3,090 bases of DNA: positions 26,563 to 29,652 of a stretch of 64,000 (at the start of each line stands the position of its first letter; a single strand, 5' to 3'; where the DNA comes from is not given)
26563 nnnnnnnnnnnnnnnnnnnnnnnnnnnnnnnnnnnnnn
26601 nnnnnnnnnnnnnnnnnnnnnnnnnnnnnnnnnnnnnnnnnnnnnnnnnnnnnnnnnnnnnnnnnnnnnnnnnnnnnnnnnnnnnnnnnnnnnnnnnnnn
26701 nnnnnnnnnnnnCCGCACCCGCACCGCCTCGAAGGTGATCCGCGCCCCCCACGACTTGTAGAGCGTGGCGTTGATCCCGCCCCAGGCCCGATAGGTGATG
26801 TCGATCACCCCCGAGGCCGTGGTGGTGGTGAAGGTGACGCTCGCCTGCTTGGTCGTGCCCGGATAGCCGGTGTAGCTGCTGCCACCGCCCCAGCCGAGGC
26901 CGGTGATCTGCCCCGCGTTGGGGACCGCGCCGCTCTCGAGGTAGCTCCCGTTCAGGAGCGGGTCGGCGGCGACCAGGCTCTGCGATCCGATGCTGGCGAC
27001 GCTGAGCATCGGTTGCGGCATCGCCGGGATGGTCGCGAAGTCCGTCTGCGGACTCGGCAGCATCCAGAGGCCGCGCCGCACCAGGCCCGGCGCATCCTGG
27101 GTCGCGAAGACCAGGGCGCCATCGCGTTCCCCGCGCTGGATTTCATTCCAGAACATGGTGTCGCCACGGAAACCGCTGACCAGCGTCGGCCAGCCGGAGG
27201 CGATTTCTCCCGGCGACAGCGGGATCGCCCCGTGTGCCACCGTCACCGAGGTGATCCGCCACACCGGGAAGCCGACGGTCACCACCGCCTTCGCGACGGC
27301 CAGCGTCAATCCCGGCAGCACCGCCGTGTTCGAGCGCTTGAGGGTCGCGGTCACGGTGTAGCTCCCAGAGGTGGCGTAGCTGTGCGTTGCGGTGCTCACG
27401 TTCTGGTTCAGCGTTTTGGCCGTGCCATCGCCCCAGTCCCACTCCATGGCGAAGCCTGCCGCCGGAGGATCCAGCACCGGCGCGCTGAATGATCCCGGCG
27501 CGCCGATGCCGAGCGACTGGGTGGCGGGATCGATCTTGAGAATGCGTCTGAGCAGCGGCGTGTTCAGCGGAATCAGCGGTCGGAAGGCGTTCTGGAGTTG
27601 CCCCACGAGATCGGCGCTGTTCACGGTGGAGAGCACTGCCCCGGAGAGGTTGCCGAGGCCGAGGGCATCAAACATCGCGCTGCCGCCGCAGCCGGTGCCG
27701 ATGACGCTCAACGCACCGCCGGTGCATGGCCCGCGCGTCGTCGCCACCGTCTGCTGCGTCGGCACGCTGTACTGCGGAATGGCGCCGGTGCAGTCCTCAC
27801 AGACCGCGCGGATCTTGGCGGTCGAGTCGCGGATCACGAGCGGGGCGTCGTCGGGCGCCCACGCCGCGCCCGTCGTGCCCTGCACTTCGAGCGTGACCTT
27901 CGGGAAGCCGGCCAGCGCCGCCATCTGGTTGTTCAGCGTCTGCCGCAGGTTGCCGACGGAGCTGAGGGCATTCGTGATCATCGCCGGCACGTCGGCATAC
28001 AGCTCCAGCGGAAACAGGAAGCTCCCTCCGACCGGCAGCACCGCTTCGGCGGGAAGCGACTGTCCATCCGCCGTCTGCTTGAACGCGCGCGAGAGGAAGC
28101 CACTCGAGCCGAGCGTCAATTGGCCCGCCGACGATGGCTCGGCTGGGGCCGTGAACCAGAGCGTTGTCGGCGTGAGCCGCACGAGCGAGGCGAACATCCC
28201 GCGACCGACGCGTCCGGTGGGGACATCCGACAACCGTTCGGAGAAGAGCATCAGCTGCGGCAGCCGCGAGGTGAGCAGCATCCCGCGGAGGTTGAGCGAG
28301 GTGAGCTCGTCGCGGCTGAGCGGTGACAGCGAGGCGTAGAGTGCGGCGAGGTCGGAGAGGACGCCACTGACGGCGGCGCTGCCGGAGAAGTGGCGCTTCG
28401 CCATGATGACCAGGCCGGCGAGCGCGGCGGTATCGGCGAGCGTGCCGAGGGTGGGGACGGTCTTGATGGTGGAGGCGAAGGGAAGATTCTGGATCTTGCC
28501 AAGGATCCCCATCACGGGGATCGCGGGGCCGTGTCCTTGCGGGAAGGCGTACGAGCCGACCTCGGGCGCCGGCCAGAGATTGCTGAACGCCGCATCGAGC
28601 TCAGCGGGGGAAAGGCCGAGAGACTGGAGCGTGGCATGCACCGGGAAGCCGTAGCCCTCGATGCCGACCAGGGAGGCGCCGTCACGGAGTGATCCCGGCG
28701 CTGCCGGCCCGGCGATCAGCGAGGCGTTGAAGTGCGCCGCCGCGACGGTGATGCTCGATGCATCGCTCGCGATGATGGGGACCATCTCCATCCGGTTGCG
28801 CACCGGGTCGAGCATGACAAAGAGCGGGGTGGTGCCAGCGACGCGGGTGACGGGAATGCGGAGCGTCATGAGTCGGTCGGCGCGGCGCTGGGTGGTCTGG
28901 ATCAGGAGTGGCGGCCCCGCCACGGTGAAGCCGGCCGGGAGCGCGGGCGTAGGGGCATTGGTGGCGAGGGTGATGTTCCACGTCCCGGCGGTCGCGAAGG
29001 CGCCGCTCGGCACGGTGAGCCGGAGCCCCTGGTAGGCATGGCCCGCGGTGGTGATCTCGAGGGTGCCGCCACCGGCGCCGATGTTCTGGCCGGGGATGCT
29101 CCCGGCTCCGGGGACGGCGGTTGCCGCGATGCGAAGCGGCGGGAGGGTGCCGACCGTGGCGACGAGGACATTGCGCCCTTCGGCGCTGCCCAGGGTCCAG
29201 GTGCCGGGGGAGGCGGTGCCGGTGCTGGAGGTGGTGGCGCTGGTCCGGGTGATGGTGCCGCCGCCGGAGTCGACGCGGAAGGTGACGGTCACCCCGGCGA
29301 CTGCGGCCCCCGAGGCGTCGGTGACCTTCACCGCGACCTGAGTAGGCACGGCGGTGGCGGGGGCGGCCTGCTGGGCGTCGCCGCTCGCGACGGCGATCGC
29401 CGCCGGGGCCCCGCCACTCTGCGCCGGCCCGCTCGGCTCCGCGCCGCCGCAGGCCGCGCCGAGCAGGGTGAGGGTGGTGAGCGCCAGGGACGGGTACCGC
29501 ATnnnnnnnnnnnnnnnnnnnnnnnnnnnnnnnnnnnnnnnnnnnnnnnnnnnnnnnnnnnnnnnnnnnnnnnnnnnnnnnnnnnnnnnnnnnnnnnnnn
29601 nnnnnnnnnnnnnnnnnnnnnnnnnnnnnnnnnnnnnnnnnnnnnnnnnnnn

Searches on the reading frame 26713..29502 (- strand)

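Call 13: search_protein_families(library=pfam, proteins=[window:26713-29502:-], max_evalue=0.01)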
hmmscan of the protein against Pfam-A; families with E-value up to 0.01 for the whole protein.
window:26713-29502:- (930 aa): 3 families
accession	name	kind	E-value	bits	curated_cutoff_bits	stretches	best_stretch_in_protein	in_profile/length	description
PF00801.26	PKD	-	2.7e-07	30.9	23.5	1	662-723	9-67/80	PKD domain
PF18911.6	PKD_4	-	1.2e-06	28.9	27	1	678-722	28-69/85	PKD domain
PF02369.22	Big_1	-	4e-06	27.3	34.9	1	54-98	19-63/93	Bacterial Ig-like domain (group 1)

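Call 14: search_protein_families(library=padloc, proteins=[window:26713-29502:-], max_evalue=0.001)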
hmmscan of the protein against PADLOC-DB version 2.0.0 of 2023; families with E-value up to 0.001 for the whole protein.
window:26713-29502:- (930 aa): 0 families
